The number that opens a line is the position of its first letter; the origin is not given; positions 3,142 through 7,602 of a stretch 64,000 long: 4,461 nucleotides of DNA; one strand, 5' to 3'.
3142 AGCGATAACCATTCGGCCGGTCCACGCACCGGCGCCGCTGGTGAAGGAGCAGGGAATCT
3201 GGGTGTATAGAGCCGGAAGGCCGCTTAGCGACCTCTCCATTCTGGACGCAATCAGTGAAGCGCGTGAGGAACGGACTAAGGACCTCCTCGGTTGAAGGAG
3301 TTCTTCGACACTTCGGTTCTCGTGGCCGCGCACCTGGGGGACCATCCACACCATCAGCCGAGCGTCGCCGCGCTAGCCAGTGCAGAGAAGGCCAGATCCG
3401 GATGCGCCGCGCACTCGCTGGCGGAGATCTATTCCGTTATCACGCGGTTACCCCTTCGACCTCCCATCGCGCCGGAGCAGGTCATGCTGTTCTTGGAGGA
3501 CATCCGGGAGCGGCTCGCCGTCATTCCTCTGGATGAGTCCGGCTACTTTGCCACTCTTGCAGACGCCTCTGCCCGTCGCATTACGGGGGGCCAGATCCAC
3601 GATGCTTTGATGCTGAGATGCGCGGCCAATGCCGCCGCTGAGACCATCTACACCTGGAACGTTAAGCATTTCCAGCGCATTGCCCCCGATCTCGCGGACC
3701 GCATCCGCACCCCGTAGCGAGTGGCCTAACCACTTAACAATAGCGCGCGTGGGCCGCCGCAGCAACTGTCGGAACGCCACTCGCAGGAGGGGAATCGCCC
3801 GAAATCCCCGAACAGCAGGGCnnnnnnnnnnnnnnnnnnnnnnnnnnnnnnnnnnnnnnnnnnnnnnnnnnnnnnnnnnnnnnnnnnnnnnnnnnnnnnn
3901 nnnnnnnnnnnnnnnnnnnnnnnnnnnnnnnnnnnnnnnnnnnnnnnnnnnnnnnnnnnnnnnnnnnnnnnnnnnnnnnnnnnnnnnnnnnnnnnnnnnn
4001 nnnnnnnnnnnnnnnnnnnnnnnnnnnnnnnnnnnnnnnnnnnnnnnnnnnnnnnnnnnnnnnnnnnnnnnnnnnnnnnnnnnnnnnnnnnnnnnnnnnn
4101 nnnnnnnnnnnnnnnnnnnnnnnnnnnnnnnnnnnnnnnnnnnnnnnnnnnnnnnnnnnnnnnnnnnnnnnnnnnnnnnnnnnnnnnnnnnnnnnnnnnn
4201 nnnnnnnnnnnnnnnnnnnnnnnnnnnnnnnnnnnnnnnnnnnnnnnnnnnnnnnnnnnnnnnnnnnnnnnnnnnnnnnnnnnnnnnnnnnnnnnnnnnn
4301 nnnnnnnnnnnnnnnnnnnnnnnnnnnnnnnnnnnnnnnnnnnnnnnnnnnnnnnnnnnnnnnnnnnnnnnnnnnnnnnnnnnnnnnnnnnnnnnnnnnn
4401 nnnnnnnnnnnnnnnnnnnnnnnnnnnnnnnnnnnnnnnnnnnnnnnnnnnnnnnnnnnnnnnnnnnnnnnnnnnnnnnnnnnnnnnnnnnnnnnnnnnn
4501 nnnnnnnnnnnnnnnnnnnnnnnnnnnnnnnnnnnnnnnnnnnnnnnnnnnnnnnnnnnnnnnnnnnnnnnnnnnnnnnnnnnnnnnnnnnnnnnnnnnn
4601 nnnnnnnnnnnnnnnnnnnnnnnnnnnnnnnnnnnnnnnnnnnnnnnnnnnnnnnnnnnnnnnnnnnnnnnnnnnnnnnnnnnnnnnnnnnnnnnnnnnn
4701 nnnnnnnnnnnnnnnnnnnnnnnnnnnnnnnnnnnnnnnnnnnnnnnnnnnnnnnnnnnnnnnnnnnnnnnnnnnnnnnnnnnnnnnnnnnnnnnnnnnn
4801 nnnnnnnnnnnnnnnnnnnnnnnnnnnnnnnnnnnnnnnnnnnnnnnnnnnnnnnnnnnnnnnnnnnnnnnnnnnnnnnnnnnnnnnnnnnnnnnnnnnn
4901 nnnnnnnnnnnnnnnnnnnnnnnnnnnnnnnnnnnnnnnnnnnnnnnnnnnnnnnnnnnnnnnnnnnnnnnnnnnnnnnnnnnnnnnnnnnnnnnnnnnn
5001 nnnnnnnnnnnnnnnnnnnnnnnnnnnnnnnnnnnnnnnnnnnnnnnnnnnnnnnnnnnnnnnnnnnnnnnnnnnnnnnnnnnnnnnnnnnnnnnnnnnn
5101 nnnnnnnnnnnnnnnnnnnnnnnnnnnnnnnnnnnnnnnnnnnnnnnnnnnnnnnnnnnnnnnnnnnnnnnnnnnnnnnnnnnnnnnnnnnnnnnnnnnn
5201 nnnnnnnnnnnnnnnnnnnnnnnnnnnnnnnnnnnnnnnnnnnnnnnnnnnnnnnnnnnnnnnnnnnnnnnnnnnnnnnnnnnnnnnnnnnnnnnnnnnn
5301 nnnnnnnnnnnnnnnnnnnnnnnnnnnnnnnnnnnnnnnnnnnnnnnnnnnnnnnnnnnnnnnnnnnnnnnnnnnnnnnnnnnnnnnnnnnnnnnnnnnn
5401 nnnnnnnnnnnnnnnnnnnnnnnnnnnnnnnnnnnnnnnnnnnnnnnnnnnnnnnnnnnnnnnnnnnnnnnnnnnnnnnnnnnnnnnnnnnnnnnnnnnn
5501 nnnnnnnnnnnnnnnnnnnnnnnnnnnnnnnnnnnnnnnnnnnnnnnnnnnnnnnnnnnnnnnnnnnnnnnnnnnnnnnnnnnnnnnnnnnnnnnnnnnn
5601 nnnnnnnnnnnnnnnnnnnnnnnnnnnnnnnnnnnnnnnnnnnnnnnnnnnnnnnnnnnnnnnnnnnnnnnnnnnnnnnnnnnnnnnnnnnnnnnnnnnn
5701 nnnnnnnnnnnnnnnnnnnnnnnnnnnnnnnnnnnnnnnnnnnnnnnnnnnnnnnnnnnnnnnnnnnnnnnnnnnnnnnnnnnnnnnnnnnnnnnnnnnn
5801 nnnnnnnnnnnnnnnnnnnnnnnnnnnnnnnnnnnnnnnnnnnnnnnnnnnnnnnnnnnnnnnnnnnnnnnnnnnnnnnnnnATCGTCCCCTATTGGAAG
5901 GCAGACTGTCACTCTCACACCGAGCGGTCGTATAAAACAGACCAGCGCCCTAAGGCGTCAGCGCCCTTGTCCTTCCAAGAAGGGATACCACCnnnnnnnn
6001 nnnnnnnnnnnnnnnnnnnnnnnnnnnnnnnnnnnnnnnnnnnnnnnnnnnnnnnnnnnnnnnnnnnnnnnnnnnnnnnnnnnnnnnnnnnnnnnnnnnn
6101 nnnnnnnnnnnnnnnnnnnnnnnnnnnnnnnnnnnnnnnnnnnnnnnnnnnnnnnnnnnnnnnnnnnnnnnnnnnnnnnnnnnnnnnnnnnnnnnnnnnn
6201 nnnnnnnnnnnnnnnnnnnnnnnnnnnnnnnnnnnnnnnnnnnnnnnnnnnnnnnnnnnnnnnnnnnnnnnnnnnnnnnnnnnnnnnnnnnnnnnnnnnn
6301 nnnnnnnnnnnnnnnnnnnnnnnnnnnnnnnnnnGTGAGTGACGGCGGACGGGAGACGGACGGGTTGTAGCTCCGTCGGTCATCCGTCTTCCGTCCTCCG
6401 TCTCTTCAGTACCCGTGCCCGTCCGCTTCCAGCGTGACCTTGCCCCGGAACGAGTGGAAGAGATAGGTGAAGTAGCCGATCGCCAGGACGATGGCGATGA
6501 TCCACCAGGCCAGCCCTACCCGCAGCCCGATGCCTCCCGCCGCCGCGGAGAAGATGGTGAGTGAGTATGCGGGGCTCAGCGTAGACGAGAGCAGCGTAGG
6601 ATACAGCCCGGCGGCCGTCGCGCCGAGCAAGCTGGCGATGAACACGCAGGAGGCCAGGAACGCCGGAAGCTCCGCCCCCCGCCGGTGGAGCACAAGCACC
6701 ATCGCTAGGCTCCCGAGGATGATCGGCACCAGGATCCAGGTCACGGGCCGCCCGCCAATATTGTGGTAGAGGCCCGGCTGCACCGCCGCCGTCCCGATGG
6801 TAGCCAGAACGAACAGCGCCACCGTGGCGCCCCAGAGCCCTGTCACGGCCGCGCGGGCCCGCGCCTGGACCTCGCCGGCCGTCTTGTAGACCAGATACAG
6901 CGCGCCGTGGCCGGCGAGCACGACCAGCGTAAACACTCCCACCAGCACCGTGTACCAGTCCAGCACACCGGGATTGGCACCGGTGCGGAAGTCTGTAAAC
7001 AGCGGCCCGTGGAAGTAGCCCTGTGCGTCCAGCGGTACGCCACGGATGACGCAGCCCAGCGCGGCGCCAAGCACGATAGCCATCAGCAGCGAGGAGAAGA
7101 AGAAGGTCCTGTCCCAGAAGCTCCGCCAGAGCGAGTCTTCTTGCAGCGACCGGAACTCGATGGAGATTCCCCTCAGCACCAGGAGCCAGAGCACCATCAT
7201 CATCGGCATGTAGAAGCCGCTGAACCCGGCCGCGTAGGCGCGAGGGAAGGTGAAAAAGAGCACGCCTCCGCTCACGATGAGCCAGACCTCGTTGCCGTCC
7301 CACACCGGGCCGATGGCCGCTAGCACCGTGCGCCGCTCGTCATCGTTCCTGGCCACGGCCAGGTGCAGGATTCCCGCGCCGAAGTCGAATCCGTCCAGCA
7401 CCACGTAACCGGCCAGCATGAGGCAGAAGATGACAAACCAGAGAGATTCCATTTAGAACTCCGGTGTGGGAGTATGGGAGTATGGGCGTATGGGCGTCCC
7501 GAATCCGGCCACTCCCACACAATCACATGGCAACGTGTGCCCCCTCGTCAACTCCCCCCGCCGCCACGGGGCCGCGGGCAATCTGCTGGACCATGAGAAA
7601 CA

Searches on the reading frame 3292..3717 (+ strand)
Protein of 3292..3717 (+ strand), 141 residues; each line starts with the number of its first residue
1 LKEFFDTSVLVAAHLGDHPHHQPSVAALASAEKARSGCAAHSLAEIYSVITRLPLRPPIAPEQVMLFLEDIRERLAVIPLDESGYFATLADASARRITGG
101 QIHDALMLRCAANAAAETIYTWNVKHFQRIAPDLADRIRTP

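Call 41: search_protein_families(library=pfam, proteins=[window:3292-3717:+], max_evalue=0.0001)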
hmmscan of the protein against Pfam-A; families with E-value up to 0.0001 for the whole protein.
window:3292-3717:+ (141 aa): 2 families
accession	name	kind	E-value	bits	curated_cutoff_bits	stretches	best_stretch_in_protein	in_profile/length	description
PF01850.27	PIN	-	1.3e-09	39.1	23.6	1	4-129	2-116/120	PIN domain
PF13470.12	PIN_3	-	1.5e-06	29.4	27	1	5-125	4-115/115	PIN domain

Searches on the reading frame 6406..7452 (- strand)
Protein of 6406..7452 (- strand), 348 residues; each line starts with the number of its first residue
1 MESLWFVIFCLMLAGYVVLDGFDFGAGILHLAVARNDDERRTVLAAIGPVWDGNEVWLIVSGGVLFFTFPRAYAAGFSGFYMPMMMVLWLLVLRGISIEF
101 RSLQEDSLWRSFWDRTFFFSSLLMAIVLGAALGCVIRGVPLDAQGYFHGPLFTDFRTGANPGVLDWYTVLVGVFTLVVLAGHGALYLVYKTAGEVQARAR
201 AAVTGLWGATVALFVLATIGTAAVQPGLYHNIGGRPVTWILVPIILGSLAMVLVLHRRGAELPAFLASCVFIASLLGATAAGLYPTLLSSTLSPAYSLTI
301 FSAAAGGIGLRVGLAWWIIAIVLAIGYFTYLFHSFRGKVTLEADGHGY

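Call 41: search_protein_families(library=pfam, proteins=[window:6406-7452:-], max_evalue=0.0001)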
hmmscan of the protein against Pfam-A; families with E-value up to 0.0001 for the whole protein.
window:6406-7452:- (348 aa): 1 family
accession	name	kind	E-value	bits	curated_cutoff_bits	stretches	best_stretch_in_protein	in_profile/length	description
PF02322.20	Cyt_bd_oxida_II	-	5e-82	276.1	35.6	1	1-335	1-302/302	Cytochrome bd terminal oxidase subunit II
